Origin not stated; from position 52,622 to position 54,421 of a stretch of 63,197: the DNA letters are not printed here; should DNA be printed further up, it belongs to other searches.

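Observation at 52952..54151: Two histidine-phosphatase (PGAM-like) domains inserted at separate points in the IleRS catalytic core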

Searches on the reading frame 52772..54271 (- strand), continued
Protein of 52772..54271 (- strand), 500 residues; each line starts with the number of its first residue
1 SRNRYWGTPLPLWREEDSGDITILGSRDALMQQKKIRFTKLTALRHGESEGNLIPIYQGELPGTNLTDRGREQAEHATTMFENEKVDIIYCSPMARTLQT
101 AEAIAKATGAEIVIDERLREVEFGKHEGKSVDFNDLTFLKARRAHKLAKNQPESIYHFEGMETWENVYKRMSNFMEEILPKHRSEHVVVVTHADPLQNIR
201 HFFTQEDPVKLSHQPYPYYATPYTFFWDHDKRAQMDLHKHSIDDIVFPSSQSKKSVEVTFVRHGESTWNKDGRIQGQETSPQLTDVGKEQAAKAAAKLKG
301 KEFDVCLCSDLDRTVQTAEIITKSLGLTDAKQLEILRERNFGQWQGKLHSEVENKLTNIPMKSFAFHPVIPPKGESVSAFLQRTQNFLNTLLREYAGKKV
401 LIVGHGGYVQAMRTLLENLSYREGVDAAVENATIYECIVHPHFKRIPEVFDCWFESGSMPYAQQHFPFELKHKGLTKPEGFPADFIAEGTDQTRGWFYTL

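Call 50: search_protein_families(library=pfam, proteins=[P0457, P0458, P0473, P0479, P0410, P0398], max_evalue=0.001)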
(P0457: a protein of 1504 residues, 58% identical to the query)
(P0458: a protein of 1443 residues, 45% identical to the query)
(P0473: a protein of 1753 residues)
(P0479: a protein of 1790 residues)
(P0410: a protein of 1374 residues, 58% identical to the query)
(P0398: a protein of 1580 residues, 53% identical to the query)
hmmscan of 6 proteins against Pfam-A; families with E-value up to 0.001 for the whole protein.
P0457 (1504 aa): 9 families
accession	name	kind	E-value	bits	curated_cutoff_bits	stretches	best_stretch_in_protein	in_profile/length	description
PF00133.28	tRNA-synt_1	-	1.1e-128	430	22.7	2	26-554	2-318/414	tRNA synthetases class I (I, L, M and V)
PF19302.4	DUF5915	-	8e-31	107.5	27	1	1309-1501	2-193/195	Domain of unknown function (DUF5915)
PF08264.19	Anticodon_1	-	2.9e-28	99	25.1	1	1130-1292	1-146/148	Anticodon-binding domain of tRNA ligase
PF13419.12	HAD_2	-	1.4e-22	81.1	23.8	2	567-733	1-177/178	Haloacid dehalogenase-like hydrolase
PF09334.17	tRNA-synt_1g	-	8.3e-15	54.9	20.1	2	56-197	8-130/391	tRNA synthetases class I (M)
PF06888.18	Put_Phosphatase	-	1.7e-11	44.4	27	2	566-687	2-120/234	Putative Phosphatase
PF00702.32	Hydrolase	-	3.5e-11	44.3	26.4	1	566-724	3-187/191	haloacid dehalogenase-like hydrolase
PF13242.12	Hydrolase_like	-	5.5e-07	29.8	22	0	707-759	20-75/75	HAD-hyrolase-like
PF12710.13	HAD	-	0.00022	22.1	27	0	815-923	59-185/189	haloacid dehalogenase-like hydrolase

P0458 (1443 aa): 7 families
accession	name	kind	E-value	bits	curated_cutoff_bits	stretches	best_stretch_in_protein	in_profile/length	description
PF00133.28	tRNA-synt_1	-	9e-132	440.2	22.7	3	21-558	2-291/414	tRNA synthetases class I (I, L, M and V)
PF00300.27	His_Phos_1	-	2.8e-45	154.8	21.7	1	566-731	1-174/194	Histidine phosphatase superfamily (branch 1)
PF19302.4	DUF5915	-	6.5e-29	101.3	27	1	1253-1426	3-182/195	Domain of unknown function (DUF5915)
PF08264.19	Anticodon_1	-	1.8e-26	93.2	25.1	1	1089-1235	1-146/148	Anticodon-binding domain of tRNA ligase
PF09334.17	tRNA-synt_1g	-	1.8e-15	57.1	20.1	2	985-1052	311-376/391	tRNA synthetases class I (M)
PF13238.12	AAA_18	-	3.6e-07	31.1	29.4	1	785-889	2-107/128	AAA domain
PF13671.12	AAA_33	-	2.6e-06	28.2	27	1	784-880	2-105/143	AAA domain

P0473 (1753 aa): 10 families
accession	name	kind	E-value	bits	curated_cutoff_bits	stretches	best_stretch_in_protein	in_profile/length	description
PF00133.28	tRNA-synt_1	-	3.6e-138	461.2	22.7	2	57-769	2-270/414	tRNA synthetases class I (I, L, M and V)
PF00300.27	His_Phos_1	-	2.2e-40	138.9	21.7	1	773-951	2-181/194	Histidine phosphatase superfamily (branch 1)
PF19302.4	DUF5915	-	2.9e-35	122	27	1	1570-1753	2-194/195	Domain of unknown function (DUF5915)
PF04480.18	DUF559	-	1e-33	115.9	20.6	1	294-399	3-108/109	Protein of unknown function (DUF559)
PF08264.19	Anticodon_1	-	4e-32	111.6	25.1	1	1403-1550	1-145/148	Anticodon-binding domain of tRNA ligase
PF09334.17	tRNA-synt_1g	-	6.9e-17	61.7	20.1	2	1049-1117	308-374/391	tRNA synthetases class I (M)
PF13671.12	AAA_33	-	9.4e-13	49.1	27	1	1189-1312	2-121/143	AAA domain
PF13238.12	AAA_18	-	4.9e-08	33.9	29.4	1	1190-1310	2-112/128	AAA domain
PF06414.18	Zeta_toxin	-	2.8e-06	27.4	22.3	1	1188-1320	18-154/199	Zeta toxin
PF18741.7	MTES_1575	-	9.2e-06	26.1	38.2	1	323-397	13-94/96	REase_MTES_1575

P0479 (1790 aa): 15 families
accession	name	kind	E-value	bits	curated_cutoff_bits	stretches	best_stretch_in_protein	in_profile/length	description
PF00133.28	tRNA-synt_1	-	3.9e-127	424.9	22.7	3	20-728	2-268/414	tRNA synthetases class I (I, L, M and V)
PF00300.27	His_Phos_1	-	1.3e-41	142.8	21.7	1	734-899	2-168/194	Histidine phosphatase superfamily (branch 1)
PF19302.4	DUF5915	-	4.3e-38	131.3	27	1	1607-1788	2-192/195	Domain of unknown function (DUF5915)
PF08264.19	Anticodon_1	-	2e-30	106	25.1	1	1440-1586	1-144/148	Anticodon-binding domain of tRNA ligase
PF09334.17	tRNA-synt_1g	-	1.4e-15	57.4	20.1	2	1156-1226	307-375/391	tRNA synthetases class I (M)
PF01797.21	Y1_Tnp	-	1.5e-13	51.4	23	1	346-470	13-120/121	Transposase IS200 like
PF13673.13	Acetyltransf_10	-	1.3e-10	41.8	23.6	1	1025-1106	45-126/128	Acetyltransferase (GNAT) domain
PF13238.12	AAA_18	-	3.9e-09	37.5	29.4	1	1259-1351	1-94/128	AAA domain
PF13508.13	Acetyltransf_7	-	8.8e-09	36.1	27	1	1041-1088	36-83/84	Acetyltransferase (GNAT) domain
PF13671.12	AAA_33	-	6.1e-08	33.5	27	1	1258-1358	1-99/143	AAA domain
PF00583.31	Acetyltransf_1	-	6.9e-07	30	20.7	1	1041-1087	67-116/116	Acetyltransferase (GNAT) family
PF20720.3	nSTAND3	-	2.2e-05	24.7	27.2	1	1240-1279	1-40/155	Novel STAND NTPase 3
PF14542.12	Acetyltransf_CG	-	0.00019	21.9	30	0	1041-1067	32-58/80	GCN5-related N-acetyl-transferase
PF06414.18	Zeta_toxin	-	0.00021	21.3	22.3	0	1247-1345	8-111/199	Zeta toxin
PF01121.26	CoaE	-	0.00068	19.8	27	0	1258-1299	2-43/180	Dephospho-CoA kinase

P0410 (1374 aa): 6 families
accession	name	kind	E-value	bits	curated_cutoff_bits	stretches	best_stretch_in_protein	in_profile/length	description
PF00133.28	tRNA-synt_1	-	8.3e-135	450.2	22.7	2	21-510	2-267/414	tRNA synthetases class I (I, L, M and V)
PF19302.4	DUF5915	-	7.9e-30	104.3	27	1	1186-1372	2-194/195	Domain of unknown function (DUF5915)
PF04480.18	DUF559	-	6.6e-29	100.4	20.6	1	572-675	5-108/109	Protein of unknown function (DUF559)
PF08264.19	Anticodon_1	-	1.1e-28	100.4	25.1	1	1027-1172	1-146/148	Anticodon-binding domain of tRNA ligase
PF00300.27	His_Phos_1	-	2.5e-27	96.3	21.7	1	848-1004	2-170/194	Histidine phosphatase superfamily (branch 1)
PF09334.17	tRNA-synt_1g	-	9.4e-16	58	20.1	2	51-190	8-128/391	tRNA synthetases class I (M)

P0398 (1580 aa): 9 families
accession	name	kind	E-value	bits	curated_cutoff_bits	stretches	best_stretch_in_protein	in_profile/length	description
PF00133.28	tRNA-synt_1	-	1.2e-135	452.9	22.7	2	22-574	2-330/414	tRNA synthetases class I (I, L, M and V)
PF00300.27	His_Phos_1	-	2e-58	197.7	21.7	2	589-742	2-161/194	Histidine phosphatase superfamily (branch 1)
PF08264.19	Anticodon_1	-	5.2e-29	101.5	25.1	1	1233-1377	1-145/148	Anticodon-binding domain of tRNA ligase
PF19302.4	DUF5915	-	3.6e-28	98.9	27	1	1392-1577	2-194/195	Domain of unknown function (DUF5915)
PF09334.17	tRNA-synt_1g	-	2.6e-16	59.8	20.1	2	52-193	8-130/391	tRNA synthetases class I (M)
PF13673.13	Acetyltransf_10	-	1.5e-12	48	23.6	1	784-894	6-113/128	Acetyltransferase (GNAT) domain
PF00583.31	Acetyltransf_1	-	1.7e-10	41.7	20.7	1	794-887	14-115/116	Acetyltransferase (GNAT) family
PF13508.13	Acetyltransf_7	-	7.9e-08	33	27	1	810-887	3-81/84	Acetyltransferase (GNAT) domain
PF14542.12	Acetyltransf_CG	-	8.1e-06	26.3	30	1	813-869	2-59/80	GCN5-related N-acetyl-transferase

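Call 51: predict_structure(alignment_id=A2)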
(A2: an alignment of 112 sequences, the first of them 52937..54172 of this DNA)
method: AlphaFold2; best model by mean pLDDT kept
length: 412 residues; sequences in the alignment: 112
mean_pLDDT: 94.9   pTM: 0.91
mean pLDDT of the five models: 94.9, 94.9, 94.9, 94.4, 94.3
residues with pLDDT >= 90: 371; 70-90: 36; 50-70: 5; < 50: 0
segments of 3 or more residues with pLDDT < 50: none
pLDDT, mean of each block of 10 residues (from residue 1): 93 97 93 98 96 97 98 98 98 93 90 93 94 98 95 97 98 95 96 95 76 91 98 97 93 99 98 98 98 97 97 95 80 94 96 97 98 97 93 96 96 75
secondary structure, 60 per line:
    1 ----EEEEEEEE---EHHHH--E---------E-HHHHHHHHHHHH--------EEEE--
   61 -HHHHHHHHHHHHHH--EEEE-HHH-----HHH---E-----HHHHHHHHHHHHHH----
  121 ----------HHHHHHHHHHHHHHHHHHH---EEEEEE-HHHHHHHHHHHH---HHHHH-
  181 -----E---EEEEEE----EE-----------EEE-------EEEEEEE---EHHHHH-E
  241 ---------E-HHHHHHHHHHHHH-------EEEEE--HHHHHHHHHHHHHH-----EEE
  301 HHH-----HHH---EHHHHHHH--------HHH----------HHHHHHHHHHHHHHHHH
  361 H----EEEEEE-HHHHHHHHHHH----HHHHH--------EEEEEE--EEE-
elements in order: E5-12 H17-20 H35-46 E55-58 H62-75 E78-81 H103-116 H131-149 E153-158 H160-171 H175-179 E190-195 E213-215 E223-229 H234-238 H252-264 E272-276 H279-292 E298-300 H316-322 H344-361 E366-371 H373-383 H388-392 E401-406 E409-411

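Call 54: fold_search(model_id=the predicted structure, library=pdb)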
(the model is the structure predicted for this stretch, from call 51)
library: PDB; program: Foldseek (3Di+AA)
matches with E <= 10: 1298; with E <= 0.001: 303
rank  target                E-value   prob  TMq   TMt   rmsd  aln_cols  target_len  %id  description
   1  1h2e                  8.1e-15  1.00  0.41  0.77   3.7       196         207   28  BACILLUS STEAROTHERMOPHILUS PHOE (previously known as yhfr) in complex with phosphate (released 2002-08-12)
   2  1ebb                  3.0e-14  1.00  0.42  0.81   3.5       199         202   27  Bacillus stearothermophilus YhfR (released 2002-02-11)
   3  9mmh_A                3.0e-14  1.00  0.39  0.75   4.6       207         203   24  HFP (histidine family phosphatase) that catalyzes essential dephosphorylation for riboflavin biosynthesis (released 2025-04-09)
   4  3e9d_B                3.2e-14  1.00  0.39  0.66   4.3       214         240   27  Structure of full-length TIGAR from Danio rerio (released 2008-12-16)
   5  4ij6_B                3.6e-14  1.00  0.40  0.78   3.0       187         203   29  Crystal Structure of a Novel-type Phosphoserine Phosphatase Mutant (H9A) from <i>Hydrogenobacter thermophilus</i> TK-6 (released 2013-03-20)
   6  4ij6_A                3.6e-14  1.00  0.41  0.77   3.4       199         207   28  Crystal Structure of a Novel-type Phosphoserine Phosphatase Mutant (H9A) from <i>Hydrogenobacter thermophilus</i> TK-6 (released 2013-03-20)
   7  2a6p_A                4.1e-14  1.00  0.39  0.79   2.4       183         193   29  Structure Solution to 2.2 Angstrom and Functional Characterisation of the Open Reading Frame Rv3214 from Mycobacterium (released 2006-05-16)
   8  3kkk_B                4.4e-14  1.00  0.38  0.66   9.1       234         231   18  Y92C catalytic residue mutant of Phosphoglycerate Mutase from Plasmodium falciparum (released 2009-11-17)
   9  4ij5_A                4.9e-14  1.00  0.41  0.77   3.5       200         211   28  Crystal Structure of a Novel-type Phosphoserine Phosphatase from <i>Hydrogenobacter thermophilus</i> TK-6 (released 2013-03-20)
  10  3kkk_A                6.3e-14  1.00  0.40  0.69   5.4       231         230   18  Y92C catalytic residue mutant of Phosphoglycerate Mutase from Plasmodium falciparum (released 2009-11-17)
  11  5zs8_C                6.3e-14  1.00  0.38  0.63   8.7       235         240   17  Acetylation of lysine 100 of Phosphoglycerate mutase 1 complexed with KH_ol (released 2019-05-22)
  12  3e9e_B                8.0e-14  1.00  0.39  0.64   4.2       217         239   25  Structure of full-length H11A mutant form of TIGAR from Danio rerio (released 2008-12-16)
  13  1xq9_A                8.5e-14  1.00  0.41  0.67   4.7       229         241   18  Structure of Phosphoglycerate Mutase from Plasmodium falciparum at 2.6 Resolution (released 2004-12-21)
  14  3e9d_A                9.0e-14  1.00  0.39  0.62   4.4       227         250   26  Structure of full-length TIGAR from Danio rerio (released 2008-12-16)
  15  3dcy                  1.0e-13  1.00  0.40  0.65   4.4       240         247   25  Crystal Structure a TP53-induced glycolysis and apoptosis regulator protein from Homo sapiens. (released 2008-07-15)
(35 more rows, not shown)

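Call 69: find_encoding_contigs(protein=P0459, flank=6000, max_places=2)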
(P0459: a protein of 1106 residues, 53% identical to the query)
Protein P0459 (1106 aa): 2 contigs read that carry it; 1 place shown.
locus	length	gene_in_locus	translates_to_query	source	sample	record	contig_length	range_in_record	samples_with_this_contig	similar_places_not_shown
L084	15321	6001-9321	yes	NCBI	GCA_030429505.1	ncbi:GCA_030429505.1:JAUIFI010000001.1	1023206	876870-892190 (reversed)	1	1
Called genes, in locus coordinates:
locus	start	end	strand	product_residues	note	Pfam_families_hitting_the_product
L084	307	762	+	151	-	-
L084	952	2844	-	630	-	PF00753:Lactamase_B, PF12706:Lactamase_B_2, PF22505:RNase_J_b_CASP, PF17770:RNase_J_C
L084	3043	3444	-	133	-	PF18895:T4SS_pilin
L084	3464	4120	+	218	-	PF01209:Ubie_methyltran, PF13489:Methyltransf_23, PF13847:Methyltransf_31, PF08241:Methyltransf_11, PF08242:Methyltransf_12, PF13649:Methyltransf_25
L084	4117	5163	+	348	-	PF00266:Aminotran_5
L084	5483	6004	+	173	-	PF02502:LacAB_rpiB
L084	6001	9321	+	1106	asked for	PF00133:tRNA-synt_1, PF09334:tRNA-synt_1g (faint), PF08264:Anticodon_1, PF19302:DUF5915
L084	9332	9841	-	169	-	PF06821:Ser_hydrolase (weak), PF07819:PGAP1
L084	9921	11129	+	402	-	-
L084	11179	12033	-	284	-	-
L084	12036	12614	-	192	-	-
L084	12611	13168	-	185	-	-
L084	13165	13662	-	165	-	PF07963:N_methyl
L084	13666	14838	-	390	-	PF00482:T2SSF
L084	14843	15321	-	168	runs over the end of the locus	PF04350:PilO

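Call 70: find_encoding_contigs(protein=P0463, flank=6000, max_places=2)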
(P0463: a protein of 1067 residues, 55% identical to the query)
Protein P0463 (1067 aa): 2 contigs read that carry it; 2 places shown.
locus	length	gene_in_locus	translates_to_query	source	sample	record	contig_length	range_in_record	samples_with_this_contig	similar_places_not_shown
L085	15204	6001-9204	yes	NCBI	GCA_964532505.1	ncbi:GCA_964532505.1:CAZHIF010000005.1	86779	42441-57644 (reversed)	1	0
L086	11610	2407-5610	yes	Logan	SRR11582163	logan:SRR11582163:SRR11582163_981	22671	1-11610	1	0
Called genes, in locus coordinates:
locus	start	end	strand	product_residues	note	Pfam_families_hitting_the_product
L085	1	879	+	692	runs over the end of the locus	PF00999:Na_H_Exchanger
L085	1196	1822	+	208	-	PF01386:Ribosomal_L25p, PF14693:Ribosomal_TL5_C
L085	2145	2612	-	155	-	PF13173:AAA_14 (weak)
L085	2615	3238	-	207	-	PF03703:bPH_2 (weak)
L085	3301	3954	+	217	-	-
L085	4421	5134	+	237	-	PF01479:S4, PF00849:PseudoU_synth_2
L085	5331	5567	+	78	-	-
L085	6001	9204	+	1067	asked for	PF00133:tRNA-synt_1, PF09334:tRNA-synt_1g (weak), PF08264:Anticodon_1, PF19302:DUF5915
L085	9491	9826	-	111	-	PF01016:Ribosomal_L27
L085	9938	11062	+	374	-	PF08529:NusA_N, PF13184:KH_NusA_1st, PF00013:KH_1 (faint), PF26594:KH_NusA_2nd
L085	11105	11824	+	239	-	PF02463:SMC_N (faint), PF00005:ABC_tran, PF13304:AAA_21 (faint)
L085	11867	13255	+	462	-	PF08245:Mur_ligase_M, PF02875:Mur_ligase_C (weak)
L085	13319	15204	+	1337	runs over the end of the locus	PF00133:tRNA-synt_1, PF09334:tRNA-synt_1g, PF00300:His_Phos_1, PF00133:tRNA-synt_1, PF08264:Anticodon_1, PF10458:Val_tRNA-synt_C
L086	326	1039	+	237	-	PF01479:S4, PF00849:PseudoU_synth_2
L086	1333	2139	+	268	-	PF00132:Hexapep (faint)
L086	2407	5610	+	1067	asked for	PF00133:tRNA-synt_1, PF09334:tRNA-synt_1g (weak), PF08264:Anticodon_1, PF19302:DUF5915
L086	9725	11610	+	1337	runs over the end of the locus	PF00133:tRNA-synt_1, PF09334:tRNA-synt_1g, PF00300:His_Phos_1, PF00133:tRNA-synt_1, PF08264:Anticodon_1, PF10458:Val_tRNA-synt_C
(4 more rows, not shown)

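Call 71: find_encoding_contigs(protein=P0461, flank=6000, max_places=2)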
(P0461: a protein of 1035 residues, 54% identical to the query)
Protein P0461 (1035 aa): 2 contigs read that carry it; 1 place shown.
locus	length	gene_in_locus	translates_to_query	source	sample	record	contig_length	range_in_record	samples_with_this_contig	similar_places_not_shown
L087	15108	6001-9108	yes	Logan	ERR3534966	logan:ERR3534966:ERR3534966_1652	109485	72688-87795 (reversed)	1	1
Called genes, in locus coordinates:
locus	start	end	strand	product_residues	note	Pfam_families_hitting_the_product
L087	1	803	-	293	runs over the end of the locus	PF07963:N_methyl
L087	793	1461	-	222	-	-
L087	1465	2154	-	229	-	PF07963:N_methyl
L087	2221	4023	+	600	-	PF00009:GTP_EFTU, PF01926:MMR_HSR1 (weak), PF22042:EF-G_D2 (weak), PF03144:GTP_EFTU_D2, PF00679:EFG_C, PF06421:LepA_C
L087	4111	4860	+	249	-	PF01145:Band_7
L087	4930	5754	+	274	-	-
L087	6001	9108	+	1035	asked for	PF00133:tRNA-synt_1, PF09334:tRNA-synt_1g, PF08264:Anticodon_1, PF19302:DUF5915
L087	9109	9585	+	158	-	PF04073:tRNA_edit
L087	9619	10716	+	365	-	PF01926:MMR_HSR1, PF02421:FeoB_N (weak), PF06071:YchF-GTPase_C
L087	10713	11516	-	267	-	PF03372:Exo_endo_phos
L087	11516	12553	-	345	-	PF00266:Aminotran_5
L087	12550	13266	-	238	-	PF01209:Ubie_methyltran, PF13489:Methyltransf_23, PF13649:Methyltransf_25, PF13847:Methyltransf_31, PF08241:Methyltransf_11, PF08242:Methyltransf_12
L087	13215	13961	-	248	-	PF00557:Peptidase_M24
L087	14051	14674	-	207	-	PF02390:Methyltransf_4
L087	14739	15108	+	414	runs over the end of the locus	PF00464:SHMT, PF00155:Aminotran_1_2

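Call 78: find_related_loci(query=L085:14750-15204:+, collection=metagenome_contigs, flank=4000)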
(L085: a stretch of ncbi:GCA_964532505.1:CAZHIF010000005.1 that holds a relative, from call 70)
Query L085:14750-15204:+ (151 aa) in metagenome_contigs; peptide patterns used: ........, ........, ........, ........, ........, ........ (x = any residue, [..] = any of these).
600 stretches matched a pattern (row limit reached: there are more); 505 encode a relative of the query (tblastn E <= 1e-3); the best 80 are kept; 80 distinct loci.
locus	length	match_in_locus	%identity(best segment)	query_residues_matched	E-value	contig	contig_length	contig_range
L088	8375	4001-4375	49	1-129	1e-35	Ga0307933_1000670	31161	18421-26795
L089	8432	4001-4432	44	1-151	5e-34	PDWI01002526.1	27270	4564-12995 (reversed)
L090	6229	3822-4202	47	1-129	1e-24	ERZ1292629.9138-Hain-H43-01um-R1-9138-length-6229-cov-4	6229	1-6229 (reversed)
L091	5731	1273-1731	32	2-141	1e-20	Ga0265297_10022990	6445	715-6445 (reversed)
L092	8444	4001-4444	31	1-151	3e-20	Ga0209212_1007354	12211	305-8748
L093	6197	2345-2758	37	2-127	7e-20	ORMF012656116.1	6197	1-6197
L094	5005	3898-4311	37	2-127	7e-20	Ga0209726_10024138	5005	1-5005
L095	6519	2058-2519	33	2-144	1e-19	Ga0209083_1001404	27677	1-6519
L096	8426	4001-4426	33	3-124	3e-18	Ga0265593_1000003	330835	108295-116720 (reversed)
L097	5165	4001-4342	40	2-102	4e-18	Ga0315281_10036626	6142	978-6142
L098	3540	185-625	32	2-137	1e-17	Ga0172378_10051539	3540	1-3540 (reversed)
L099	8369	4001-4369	36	3-110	1e-17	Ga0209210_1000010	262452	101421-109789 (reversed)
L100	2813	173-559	36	1-131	2e-16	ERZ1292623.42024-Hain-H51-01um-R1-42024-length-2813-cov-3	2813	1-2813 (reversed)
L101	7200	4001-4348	35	2-102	3e-16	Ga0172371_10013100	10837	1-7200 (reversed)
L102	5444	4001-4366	36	2-99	6e-16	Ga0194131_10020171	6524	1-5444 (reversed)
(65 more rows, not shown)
